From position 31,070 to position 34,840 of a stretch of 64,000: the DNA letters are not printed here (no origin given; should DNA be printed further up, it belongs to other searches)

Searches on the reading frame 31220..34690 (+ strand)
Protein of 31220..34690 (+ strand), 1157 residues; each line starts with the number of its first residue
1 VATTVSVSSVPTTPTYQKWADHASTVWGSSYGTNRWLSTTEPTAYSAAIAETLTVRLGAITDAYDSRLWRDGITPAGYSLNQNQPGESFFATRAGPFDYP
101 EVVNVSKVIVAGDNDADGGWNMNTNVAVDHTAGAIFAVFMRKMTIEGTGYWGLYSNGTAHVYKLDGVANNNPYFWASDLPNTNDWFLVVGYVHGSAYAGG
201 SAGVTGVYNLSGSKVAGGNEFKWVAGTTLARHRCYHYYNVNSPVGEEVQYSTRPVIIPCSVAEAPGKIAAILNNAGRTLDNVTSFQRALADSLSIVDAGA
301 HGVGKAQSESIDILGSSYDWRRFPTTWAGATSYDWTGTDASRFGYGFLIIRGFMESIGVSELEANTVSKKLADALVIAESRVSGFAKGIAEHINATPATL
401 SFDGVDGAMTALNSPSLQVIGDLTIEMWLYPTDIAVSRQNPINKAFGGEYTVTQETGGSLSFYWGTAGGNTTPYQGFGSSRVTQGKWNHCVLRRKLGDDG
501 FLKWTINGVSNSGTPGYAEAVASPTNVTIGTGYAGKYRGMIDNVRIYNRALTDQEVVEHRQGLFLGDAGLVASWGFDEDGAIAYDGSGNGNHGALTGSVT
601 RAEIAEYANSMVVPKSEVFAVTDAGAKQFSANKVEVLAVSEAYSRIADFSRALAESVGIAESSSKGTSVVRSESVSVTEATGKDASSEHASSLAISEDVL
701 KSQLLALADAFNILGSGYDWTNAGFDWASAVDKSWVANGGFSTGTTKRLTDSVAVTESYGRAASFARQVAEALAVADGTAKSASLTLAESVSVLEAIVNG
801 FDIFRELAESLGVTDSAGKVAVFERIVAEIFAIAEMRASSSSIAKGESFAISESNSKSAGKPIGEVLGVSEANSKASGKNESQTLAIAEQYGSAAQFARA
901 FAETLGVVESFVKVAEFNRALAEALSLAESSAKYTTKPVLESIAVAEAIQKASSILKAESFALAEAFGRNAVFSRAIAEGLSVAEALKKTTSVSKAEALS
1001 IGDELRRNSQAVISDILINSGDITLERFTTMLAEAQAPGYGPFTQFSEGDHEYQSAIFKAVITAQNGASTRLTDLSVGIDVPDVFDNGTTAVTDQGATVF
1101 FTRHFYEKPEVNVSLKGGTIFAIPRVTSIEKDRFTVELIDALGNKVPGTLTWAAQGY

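Call 45: search_protein_families(library=pfam, proteins=[window:31220-34690:+], max_evalue=0.001)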
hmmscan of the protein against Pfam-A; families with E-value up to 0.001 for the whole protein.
window:31220-34690:+ (1157 aa): 1 family
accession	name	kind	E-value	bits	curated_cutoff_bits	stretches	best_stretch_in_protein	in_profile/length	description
PF13385.13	Laminin_G_3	-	1.4e-18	68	27.6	1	408-556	6-150/151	Concanavalin A-like lectin/glucanases superfamily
